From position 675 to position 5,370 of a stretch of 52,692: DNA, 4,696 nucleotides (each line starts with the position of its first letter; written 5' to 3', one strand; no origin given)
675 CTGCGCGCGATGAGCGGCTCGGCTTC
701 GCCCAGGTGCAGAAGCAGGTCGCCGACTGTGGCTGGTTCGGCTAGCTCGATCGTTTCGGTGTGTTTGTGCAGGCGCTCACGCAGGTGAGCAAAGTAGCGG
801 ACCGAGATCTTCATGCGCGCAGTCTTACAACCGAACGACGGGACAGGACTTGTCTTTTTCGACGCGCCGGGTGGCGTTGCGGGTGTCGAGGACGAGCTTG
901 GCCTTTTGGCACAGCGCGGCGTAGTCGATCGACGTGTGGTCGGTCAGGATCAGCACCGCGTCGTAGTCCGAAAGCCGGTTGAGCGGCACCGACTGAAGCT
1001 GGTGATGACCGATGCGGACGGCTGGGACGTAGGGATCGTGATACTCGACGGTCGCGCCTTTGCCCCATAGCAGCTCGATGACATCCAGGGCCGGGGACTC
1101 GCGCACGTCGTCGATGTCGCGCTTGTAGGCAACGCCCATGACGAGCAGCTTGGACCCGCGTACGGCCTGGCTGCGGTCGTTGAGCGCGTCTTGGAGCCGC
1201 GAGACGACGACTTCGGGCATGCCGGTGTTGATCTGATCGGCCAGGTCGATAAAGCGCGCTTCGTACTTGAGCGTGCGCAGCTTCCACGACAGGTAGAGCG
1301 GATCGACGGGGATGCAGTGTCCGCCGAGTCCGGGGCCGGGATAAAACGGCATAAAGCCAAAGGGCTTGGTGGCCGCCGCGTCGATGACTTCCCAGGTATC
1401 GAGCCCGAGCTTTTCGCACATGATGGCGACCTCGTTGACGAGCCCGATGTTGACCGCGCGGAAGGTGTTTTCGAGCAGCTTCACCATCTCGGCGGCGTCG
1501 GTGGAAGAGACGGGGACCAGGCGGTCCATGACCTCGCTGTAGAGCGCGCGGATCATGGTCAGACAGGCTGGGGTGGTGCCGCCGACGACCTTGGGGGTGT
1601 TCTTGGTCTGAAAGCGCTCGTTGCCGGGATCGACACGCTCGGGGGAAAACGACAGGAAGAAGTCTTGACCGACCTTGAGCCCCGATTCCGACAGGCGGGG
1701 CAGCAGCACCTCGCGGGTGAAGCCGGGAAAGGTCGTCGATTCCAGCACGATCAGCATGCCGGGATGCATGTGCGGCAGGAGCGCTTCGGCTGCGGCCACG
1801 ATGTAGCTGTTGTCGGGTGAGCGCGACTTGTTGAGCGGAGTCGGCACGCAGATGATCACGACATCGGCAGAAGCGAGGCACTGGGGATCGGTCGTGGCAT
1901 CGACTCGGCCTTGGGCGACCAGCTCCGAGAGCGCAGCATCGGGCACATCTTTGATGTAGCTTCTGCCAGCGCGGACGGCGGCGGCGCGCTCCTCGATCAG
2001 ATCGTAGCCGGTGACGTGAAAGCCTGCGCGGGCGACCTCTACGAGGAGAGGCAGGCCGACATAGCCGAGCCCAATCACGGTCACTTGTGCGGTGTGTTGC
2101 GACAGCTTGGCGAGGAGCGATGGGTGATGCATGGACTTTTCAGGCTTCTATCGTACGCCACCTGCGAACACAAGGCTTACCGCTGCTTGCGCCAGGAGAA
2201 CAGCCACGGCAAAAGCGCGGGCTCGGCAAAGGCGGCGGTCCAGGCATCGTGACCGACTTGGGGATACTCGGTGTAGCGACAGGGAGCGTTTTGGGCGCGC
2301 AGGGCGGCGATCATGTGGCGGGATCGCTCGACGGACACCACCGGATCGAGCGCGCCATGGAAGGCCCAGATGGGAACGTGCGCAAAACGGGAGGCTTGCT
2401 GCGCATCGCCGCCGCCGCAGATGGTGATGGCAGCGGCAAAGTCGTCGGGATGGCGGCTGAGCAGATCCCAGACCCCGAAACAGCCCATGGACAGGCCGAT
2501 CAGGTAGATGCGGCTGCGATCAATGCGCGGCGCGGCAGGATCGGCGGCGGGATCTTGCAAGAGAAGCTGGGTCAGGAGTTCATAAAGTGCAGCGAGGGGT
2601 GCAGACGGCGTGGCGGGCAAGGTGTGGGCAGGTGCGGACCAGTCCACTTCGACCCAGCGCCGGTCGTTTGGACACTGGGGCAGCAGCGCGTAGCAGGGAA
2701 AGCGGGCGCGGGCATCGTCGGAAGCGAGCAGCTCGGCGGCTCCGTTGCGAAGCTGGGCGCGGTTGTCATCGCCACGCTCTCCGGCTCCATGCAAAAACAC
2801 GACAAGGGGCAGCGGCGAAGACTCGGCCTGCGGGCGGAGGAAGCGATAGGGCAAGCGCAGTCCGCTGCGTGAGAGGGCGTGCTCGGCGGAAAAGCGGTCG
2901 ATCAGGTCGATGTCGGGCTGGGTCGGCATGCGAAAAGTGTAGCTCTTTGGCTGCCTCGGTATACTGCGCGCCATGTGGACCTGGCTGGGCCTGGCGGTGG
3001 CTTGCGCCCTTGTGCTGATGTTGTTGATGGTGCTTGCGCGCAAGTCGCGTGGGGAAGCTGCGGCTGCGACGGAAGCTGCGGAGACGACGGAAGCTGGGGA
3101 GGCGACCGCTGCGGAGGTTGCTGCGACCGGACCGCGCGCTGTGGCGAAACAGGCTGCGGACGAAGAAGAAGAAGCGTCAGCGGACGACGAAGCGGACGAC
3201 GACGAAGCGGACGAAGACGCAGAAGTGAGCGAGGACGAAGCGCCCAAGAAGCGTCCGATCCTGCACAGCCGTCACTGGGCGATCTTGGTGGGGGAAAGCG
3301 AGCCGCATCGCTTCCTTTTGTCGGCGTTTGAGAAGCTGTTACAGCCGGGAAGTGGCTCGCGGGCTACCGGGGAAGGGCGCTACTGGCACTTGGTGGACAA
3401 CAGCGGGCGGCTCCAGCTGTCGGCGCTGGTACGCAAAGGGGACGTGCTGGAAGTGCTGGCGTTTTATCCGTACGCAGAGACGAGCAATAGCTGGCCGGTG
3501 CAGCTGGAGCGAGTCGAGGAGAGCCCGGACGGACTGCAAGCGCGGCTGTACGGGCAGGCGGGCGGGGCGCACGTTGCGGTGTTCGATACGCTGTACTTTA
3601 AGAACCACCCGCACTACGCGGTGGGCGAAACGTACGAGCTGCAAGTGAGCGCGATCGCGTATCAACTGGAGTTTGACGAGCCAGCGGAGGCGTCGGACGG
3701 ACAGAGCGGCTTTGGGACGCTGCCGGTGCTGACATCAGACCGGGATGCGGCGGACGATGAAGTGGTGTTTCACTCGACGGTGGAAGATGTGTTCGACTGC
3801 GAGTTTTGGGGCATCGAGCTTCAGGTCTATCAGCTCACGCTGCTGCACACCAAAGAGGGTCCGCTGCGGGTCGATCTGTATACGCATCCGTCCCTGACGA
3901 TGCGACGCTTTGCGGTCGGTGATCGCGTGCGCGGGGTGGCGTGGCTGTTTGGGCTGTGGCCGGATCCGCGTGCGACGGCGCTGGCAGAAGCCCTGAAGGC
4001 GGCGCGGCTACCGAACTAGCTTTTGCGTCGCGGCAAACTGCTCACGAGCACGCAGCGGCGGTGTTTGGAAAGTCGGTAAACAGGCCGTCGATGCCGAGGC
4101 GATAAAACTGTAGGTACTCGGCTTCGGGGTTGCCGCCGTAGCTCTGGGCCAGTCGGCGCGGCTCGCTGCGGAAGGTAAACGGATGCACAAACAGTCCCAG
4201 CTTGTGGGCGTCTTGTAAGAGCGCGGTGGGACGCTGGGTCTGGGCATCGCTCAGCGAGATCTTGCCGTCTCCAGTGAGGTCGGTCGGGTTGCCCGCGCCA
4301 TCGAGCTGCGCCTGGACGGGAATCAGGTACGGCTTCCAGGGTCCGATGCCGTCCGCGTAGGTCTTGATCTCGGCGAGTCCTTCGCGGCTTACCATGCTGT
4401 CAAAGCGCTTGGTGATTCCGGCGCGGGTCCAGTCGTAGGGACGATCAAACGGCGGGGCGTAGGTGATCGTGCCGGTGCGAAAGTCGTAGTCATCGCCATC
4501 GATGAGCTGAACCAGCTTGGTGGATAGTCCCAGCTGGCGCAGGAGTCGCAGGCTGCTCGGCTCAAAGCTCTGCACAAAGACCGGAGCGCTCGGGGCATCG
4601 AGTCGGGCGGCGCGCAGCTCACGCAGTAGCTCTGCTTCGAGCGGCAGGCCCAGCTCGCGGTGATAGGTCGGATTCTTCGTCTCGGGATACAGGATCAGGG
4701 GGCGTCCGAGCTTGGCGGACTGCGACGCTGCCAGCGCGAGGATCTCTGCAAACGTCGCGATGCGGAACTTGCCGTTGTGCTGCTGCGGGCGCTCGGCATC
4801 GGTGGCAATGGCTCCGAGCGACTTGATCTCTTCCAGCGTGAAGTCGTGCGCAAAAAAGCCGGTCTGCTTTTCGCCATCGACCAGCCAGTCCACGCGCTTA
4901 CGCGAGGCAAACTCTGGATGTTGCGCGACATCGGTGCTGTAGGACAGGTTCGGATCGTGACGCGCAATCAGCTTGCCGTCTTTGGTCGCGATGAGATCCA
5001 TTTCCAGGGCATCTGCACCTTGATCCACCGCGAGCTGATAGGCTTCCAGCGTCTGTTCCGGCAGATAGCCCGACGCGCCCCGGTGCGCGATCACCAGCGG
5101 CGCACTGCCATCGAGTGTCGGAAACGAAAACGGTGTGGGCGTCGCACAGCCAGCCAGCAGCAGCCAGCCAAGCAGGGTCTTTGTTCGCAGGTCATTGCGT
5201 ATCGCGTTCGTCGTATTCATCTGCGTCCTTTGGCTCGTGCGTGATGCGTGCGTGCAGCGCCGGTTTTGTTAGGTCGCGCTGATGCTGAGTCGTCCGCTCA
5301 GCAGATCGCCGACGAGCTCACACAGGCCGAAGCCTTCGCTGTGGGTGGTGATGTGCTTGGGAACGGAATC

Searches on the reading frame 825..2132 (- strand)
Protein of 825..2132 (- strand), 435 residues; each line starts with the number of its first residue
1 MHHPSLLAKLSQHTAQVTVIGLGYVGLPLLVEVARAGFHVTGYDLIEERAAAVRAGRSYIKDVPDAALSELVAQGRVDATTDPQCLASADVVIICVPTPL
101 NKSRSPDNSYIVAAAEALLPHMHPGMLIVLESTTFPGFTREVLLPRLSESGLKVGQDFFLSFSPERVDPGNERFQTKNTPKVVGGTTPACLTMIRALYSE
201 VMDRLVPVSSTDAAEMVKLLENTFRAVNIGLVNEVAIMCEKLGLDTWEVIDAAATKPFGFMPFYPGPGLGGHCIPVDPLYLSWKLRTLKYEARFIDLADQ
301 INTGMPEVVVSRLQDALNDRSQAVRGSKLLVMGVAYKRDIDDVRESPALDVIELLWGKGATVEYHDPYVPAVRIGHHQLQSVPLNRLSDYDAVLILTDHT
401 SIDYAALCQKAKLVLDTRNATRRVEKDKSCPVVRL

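Call 71: search_protein_families(library=pfam, proteins=[window:825-2132:-], max_evalue=0.00001)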
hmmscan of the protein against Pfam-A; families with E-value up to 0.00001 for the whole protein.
window:825-2132:- (435 aa): 4 families
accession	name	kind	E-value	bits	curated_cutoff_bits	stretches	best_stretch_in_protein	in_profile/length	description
PF03721.20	UDPG_MGDP_dh_N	-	6.6e-37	127.3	27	1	16-193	2-183/187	UDP-glucose/GDP-mannose dehydrogenase family, NAD binding domain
PF00984.24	UDPG_MGDP_dh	-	2.5e-32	111.3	25.4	1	213-303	2-93/94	UDP-glucose/GDP-mannose dehydrogenase family, central domain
PF03720.21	UDPG_MGDP_dh_C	-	3.4e-24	85.6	30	1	330-422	1-102/103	UDP-glucose/GDP-mannose dehydrogenase family, UDP binding domain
PF03446.21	NAD_binding_2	-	5.4e-09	36.7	21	1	16-142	1-103/161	NAD binding domain of 6-phosphogluconate dehydrogenase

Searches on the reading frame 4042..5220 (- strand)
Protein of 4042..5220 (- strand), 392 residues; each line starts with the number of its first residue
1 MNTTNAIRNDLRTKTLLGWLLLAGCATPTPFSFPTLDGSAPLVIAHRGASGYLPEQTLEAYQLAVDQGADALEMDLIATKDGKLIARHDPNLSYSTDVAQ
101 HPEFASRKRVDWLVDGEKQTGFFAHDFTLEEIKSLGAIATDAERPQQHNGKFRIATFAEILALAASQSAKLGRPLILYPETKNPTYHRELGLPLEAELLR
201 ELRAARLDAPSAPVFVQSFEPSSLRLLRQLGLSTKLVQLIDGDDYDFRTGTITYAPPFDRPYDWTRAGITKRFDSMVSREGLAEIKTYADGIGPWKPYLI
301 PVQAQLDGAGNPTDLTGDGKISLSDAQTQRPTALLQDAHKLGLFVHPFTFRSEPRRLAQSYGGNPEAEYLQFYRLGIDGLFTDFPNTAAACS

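Call 71: search_protein_families(library=pfam, proteins=[window:4042-5220:-], max_evalue=0.00001)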
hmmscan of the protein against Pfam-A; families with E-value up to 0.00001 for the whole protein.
window:4042-5220:- (392 aa): 1 family
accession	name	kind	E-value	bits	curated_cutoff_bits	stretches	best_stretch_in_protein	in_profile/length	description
PF03009.23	GDPD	-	6e-37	128.5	23.6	1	46-387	1-244/244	Glycerophosphoryl diester phosphodiesterase family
